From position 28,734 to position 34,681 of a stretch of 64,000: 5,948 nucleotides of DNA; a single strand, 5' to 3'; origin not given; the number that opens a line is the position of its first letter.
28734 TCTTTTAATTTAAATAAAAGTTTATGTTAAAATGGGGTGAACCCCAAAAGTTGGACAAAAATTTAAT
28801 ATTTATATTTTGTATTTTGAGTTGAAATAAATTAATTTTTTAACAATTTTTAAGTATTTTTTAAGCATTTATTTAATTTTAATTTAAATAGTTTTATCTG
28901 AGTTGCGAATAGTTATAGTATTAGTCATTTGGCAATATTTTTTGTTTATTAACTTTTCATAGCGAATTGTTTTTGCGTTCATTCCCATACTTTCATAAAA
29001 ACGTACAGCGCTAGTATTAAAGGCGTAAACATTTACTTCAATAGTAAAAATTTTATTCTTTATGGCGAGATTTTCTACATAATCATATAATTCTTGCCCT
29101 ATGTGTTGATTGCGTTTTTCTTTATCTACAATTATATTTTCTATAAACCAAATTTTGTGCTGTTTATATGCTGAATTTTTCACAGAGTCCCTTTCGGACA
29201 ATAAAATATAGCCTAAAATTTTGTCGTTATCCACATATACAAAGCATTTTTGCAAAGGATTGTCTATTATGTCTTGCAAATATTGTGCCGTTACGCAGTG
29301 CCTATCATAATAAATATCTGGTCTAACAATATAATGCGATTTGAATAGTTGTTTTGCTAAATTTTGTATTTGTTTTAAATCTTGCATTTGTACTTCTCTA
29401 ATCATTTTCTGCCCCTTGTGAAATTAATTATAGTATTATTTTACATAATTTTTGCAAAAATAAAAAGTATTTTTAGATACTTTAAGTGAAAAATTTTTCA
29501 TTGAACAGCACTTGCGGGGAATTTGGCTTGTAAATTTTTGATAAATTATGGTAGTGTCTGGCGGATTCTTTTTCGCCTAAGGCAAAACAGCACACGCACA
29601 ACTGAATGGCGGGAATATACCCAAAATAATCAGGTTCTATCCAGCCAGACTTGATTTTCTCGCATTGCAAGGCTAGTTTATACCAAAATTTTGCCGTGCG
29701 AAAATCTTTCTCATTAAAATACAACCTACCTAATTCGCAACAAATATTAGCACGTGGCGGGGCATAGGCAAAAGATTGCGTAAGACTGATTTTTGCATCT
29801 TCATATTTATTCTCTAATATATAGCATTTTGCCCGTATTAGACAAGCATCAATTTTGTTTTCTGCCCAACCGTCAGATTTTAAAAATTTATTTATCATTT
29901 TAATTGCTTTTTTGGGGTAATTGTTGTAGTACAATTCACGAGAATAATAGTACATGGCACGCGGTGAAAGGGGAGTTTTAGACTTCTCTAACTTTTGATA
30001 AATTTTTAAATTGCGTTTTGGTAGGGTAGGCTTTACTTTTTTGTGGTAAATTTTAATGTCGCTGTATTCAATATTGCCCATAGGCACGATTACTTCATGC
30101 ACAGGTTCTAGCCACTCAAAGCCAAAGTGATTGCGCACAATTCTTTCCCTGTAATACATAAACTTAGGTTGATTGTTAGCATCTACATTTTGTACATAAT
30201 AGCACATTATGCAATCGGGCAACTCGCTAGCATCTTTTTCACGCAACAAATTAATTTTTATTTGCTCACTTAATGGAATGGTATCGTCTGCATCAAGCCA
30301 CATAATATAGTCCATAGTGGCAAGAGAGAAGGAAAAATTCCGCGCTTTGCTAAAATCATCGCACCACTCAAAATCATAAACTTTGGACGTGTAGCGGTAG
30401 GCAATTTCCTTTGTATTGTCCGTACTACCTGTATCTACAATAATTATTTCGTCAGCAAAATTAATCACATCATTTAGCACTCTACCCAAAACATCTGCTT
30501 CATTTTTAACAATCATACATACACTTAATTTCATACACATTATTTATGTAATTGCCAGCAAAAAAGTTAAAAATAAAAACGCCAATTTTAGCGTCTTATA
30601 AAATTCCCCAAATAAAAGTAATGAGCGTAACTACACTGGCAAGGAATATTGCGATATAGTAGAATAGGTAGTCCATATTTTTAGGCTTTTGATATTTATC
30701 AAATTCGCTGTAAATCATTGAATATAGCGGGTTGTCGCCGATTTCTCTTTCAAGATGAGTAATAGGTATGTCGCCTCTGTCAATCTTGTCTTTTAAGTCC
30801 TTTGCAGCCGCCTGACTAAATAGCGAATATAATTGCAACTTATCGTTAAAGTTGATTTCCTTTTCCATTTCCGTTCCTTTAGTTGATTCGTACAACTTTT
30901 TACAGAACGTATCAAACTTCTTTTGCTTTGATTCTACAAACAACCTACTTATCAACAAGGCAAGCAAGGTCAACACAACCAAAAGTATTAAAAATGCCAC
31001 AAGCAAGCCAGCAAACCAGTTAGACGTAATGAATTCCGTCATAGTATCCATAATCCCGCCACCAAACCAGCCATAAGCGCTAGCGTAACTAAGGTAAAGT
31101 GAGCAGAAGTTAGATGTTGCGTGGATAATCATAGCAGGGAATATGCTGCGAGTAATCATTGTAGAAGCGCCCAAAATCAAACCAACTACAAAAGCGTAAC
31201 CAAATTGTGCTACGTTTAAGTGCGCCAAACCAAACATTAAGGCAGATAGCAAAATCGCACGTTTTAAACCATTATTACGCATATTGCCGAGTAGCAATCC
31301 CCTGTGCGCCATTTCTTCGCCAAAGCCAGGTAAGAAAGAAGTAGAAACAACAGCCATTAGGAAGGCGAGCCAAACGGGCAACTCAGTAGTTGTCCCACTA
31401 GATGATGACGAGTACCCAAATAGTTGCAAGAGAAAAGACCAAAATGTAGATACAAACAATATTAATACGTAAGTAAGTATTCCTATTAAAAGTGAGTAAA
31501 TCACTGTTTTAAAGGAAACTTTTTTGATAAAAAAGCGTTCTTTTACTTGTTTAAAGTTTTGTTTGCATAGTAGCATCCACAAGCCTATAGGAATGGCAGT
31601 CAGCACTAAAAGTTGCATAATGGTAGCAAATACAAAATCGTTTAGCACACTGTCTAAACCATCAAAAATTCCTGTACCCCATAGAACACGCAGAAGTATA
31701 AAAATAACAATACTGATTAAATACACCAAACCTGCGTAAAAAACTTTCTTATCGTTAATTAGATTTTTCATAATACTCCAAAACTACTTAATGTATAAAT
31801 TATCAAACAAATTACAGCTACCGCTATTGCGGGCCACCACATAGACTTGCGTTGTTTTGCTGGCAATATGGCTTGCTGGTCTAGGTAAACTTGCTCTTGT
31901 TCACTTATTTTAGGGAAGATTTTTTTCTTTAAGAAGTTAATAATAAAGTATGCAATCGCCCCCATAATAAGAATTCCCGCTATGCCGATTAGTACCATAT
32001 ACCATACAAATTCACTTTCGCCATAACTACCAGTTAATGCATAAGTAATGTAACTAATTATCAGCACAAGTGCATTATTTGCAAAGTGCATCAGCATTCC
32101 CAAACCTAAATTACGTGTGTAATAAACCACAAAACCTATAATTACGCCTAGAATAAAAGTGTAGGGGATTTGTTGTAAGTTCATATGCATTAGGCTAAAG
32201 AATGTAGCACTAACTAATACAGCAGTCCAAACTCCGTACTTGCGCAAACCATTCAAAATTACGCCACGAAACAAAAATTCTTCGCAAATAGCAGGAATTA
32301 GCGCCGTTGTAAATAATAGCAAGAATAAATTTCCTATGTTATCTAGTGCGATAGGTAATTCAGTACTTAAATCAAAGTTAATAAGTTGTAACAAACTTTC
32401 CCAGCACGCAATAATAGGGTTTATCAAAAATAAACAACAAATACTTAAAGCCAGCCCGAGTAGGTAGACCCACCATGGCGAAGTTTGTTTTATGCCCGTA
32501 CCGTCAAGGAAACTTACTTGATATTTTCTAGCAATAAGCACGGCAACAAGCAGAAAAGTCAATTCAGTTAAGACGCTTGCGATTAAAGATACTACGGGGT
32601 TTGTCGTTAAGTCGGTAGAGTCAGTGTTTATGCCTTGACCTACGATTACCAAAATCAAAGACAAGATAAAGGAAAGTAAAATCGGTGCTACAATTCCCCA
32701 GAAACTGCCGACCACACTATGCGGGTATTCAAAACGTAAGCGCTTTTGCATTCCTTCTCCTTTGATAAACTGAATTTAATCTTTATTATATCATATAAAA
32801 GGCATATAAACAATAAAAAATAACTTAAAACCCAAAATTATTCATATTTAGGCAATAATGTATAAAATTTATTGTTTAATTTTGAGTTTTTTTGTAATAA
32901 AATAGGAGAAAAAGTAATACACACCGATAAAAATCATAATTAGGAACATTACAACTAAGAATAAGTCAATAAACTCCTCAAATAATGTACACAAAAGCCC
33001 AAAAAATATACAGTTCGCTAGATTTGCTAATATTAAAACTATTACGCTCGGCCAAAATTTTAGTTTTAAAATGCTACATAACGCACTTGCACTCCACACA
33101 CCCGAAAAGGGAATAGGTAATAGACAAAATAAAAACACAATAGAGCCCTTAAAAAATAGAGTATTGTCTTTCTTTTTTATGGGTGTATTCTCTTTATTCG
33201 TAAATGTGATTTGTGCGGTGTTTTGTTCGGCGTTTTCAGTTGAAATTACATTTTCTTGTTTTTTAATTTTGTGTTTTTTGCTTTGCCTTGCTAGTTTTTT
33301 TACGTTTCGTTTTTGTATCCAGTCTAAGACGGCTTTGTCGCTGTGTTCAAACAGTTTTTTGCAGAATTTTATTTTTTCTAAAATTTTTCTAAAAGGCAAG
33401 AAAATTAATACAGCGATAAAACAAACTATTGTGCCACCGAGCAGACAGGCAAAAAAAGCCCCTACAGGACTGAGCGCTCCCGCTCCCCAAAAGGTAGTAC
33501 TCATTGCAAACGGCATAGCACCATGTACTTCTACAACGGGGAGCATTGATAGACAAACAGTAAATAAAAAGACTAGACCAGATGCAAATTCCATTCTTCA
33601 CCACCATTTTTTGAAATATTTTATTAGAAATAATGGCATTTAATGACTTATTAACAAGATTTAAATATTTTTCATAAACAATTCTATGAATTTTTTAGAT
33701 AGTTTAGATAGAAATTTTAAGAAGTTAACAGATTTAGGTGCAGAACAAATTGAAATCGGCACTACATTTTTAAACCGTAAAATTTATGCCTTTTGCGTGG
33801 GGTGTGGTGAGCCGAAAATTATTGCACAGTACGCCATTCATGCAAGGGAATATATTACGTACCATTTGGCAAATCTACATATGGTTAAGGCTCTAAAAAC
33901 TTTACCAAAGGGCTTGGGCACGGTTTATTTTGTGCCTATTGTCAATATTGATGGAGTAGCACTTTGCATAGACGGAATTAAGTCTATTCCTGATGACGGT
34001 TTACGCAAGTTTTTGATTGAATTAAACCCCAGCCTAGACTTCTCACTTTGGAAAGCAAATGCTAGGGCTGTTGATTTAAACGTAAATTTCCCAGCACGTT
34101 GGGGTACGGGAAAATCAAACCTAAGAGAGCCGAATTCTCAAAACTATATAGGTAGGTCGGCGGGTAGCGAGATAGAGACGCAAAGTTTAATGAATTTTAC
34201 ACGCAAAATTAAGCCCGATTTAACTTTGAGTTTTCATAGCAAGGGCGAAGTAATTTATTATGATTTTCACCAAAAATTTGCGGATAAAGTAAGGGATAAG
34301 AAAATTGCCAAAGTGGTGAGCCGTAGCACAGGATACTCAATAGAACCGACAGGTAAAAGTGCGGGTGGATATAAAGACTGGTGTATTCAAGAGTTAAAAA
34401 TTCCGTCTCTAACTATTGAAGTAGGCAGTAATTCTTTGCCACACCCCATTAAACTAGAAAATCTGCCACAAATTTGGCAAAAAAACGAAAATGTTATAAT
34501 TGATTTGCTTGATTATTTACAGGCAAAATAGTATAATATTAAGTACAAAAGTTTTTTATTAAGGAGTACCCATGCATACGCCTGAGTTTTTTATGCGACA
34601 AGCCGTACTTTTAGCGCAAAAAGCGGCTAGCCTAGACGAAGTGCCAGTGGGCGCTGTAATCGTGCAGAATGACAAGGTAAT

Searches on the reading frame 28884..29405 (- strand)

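Call 75: search_protein_families(library=pfam, proteins=[window:28884-29405:-], max_evalue=0.0001)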
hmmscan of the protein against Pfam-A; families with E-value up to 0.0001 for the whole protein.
window:28884-29405:- (173 aa): 4 families
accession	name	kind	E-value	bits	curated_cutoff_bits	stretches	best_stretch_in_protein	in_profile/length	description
PF00583.31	Acetyltransf_1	-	2.4e-15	57.3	20.7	1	35-142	23-116/116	Acetyltransferase (GNAT) family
PF13673.13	Acetyltransf_10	-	9.2e-13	48.7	23.6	1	37-146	16-111/128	Acetyltransferase (GNAT) domain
PF13420.13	Acetyltransf_4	-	1.1e-12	48.7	24.3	1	2-146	1-138/155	Acetyltransferase (GNAT) domain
PF13508.13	Acetyltransf_7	-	2e-11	44.5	27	1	52-141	3-81/84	Acetyltransferase (GNAT) domain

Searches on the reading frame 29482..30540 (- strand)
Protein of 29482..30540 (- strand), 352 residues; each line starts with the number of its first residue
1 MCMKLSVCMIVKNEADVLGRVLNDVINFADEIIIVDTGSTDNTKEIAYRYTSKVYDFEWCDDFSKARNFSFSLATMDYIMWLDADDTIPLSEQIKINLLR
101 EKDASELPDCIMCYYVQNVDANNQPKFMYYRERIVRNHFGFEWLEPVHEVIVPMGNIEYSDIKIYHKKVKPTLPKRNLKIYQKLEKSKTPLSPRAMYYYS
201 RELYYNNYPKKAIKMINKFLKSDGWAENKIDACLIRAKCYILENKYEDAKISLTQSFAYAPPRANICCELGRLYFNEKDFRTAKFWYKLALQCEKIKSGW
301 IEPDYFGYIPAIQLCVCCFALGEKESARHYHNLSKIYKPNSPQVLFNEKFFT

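Call 75: search_protein_families(library=pfam, proteins=[window:29482-30540:-], max_evalue=0.0001)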
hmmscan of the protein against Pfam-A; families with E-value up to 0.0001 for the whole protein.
window:29482-30540:- (352 aa): 4 families
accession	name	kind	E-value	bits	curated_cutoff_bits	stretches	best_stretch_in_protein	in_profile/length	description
PF00535.33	Glycos_transf_2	-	2.8e-20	73.4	23.3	1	6-89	1-92/168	Glycosyl transferase family 2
PF07719.23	TPR_2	-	8.8e-08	32.1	27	0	264-293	1-30/34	Tetratricopeptide repeat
PF10111.15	Glyco_tranf_2_2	-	1.1e-05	25.5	27.3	1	17-140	15-147/276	Glycosyltransferase like family 2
PF13181.12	TPR_8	-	3.7e-05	24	25.7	0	264-291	1-28/34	Tetratricopeptide repeat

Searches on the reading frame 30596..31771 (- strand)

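Call 75: search_protein_families(library=pfam, proteins=[window:30596-31771:-], max_evalue=0.0001)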
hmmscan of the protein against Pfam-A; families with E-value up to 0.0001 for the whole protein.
window:30596-31771:- (391 aa): 1 family
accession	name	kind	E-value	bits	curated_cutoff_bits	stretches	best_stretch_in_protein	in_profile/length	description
PF02517.21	Rce1-like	-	7.1e-18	65.1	22.4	1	136-222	3-92/93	Type II CAAX prenyl endopeptidase Rce1-like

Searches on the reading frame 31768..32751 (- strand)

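Call 76: search_protein_families(library=pfam, proteins=[window:31768-32751:-], max_evalue=0.0001)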
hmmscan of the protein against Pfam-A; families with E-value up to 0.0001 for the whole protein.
window:31768-32751:- (327 aa): 1 family
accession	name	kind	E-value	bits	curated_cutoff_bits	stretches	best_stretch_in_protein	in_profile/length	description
PF02517.21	Rce1-like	-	9.5e-22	77.5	22.4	1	141-228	3-93/93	Type II CAAX prenyl endopeptidase Rce1-like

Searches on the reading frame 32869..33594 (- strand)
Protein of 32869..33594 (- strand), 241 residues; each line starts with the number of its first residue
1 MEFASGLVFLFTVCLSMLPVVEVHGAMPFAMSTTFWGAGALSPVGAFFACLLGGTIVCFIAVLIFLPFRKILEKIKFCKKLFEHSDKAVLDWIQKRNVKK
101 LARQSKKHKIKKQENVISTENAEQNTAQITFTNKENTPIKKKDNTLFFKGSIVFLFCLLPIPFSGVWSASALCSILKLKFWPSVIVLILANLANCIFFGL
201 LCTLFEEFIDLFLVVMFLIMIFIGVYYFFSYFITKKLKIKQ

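Call 76: search_protein_families(library=pfam, proteins=[window:32869-33594:-], max_evalue=0.0001)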
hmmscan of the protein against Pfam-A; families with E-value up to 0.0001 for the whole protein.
window:32869-33594:- (241 aa): 1 family
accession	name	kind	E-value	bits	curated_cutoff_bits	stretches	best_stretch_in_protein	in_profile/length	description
PF06695.16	Sm_multidrug_ex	-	4.7e-10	40.5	30.7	1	22-195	1-119/121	Putative small multi-drug export protein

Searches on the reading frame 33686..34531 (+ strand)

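Call 76: search_protein_families(library=pfam, proteins=[window:33686-34531:+], max_evalue=0.0001)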
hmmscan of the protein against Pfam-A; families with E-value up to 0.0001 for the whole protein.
window:33686-34531:+ (281 aa): 1 family
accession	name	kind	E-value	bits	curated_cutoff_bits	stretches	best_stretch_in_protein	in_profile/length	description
PF00246.29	Peptidase_M14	-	1.6e-26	94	21.6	1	20-267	17-283/286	Zinc carboxypeptidase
